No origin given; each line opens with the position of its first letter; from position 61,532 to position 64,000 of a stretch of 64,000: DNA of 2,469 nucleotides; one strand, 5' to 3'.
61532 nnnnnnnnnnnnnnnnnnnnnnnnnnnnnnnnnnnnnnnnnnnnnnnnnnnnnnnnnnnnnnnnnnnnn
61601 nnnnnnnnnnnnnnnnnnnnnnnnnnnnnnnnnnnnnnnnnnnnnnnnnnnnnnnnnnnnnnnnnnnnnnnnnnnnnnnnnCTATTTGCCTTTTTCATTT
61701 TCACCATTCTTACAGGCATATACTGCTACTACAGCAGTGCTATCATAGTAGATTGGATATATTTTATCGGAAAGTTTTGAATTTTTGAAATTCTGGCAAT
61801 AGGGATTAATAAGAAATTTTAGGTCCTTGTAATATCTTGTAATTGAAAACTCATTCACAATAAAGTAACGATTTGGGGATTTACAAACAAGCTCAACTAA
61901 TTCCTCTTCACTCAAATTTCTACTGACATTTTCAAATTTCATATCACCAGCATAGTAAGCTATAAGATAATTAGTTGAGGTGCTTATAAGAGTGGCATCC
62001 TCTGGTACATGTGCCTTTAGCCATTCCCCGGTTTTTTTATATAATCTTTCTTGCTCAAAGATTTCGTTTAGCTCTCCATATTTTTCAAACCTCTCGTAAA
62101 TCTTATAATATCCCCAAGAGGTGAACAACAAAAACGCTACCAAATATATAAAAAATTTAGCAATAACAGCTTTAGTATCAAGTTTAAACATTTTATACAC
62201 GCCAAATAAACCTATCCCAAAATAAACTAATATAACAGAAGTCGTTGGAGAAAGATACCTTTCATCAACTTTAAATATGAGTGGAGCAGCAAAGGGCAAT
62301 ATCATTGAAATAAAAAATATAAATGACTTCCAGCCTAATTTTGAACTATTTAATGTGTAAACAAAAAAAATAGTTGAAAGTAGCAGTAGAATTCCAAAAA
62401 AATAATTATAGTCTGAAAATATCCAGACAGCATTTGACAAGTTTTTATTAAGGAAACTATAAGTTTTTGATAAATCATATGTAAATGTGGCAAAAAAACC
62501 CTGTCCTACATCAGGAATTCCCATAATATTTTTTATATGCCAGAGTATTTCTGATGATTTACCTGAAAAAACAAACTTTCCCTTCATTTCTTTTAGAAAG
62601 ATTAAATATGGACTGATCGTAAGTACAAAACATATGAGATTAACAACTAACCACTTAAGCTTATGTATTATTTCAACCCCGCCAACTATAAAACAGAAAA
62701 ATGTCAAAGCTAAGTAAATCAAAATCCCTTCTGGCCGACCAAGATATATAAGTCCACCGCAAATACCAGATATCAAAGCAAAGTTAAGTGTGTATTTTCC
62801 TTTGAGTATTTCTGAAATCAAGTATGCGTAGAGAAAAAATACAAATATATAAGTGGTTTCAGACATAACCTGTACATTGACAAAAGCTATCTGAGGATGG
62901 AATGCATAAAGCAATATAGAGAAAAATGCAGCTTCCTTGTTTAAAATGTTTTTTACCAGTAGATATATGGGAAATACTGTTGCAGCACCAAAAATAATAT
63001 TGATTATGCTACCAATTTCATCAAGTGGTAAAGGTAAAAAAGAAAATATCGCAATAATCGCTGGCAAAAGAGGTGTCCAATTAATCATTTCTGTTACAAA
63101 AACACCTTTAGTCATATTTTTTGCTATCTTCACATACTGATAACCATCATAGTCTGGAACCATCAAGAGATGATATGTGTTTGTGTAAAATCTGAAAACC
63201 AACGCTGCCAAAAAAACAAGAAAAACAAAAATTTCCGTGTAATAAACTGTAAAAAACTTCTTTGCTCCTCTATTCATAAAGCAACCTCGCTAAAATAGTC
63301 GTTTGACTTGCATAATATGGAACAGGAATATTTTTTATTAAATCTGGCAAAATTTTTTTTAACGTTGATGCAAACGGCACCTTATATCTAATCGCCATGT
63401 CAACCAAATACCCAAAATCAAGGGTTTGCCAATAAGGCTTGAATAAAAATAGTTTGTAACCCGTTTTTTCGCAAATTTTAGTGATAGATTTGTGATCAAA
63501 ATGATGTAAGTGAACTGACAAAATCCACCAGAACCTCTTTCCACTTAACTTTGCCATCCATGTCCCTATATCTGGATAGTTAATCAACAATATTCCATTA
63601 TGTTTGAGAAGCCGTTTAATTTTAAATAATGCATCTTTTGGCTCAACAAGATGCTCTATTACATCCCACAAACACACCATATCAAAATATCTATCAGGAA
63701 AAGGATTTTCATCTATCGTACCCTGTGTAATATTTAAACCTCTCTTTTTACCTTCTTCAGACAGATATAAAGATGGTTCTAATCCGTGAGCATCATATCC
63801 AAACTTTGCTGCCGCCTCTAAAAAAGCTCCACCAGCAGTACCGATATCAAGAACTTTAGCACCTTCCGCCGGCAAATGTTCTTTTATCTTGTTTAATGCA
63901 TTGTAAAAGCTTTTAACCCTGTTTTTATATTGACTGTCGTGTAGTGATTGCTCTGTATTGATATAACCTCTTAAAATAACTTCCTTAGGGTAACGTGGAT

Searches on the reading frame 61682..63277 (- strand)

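Call 56: search_protein_families(library=pfam, proteins=[window:61682-63277:-], max_evalue=0.0001)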
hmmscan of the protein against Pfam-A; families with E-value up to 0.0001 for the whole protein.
window:61682-63277:- (531 aa): 1 family
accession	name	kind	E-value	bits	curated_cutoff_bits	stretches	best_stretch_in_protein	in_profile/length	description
PF13231.12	PMT_2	-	9.1e-12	45.9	26.1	1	69-226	4-159/160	Dolichyl-phosphate-mannose-protein mannosyltransferase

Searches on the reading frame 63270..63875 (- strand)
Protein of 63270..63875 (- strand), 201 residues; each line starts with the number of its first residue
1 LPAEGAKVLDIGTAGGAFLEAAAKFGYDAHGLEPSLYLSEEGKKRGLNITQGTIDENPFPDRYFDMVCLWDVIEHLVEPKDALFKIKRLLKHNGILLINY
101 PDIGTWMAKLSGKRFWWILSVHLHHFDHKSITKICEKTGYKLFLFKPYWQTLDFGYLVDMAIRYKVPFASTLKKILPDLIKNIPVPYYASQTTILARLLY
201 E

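Call 32: search_protein_families(library=pfam, proteins=[window:63270-63875:-], max_evalue=0.01)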
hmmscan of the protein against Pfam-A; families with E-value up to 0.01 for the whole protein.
window:63270-63875:- (201 aa): 6 families
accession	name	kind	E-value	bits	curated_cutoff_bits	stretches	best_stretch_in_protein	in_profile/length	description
PF13489.12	Methyltransf_23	-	6.9e-21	75.1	27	1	4-142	22-161/164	Methyltransferase domain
PF08241.18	Methyltransf_11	-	5.4e-15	56.2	21.2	1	9-98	1-95/95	Methyltransferase domain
PF13649.12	Methyltransf_25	-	1.3e-10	42.3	27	1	8-94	1-97/97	Methyltransferase domain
PF07021.18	MetW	-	7e-10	39.3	21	1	4-110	13-119/193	Methionine biosynthesis protein MetW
PF13847.12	Methyltransf_31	-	1.2e-09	38.4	27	1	4-106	3-117/145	Methyltransferase domain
PF08242.18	Methyltransf_12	-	1.3e-08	35.8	30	1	9-96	1-98/98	Methyltransferase domain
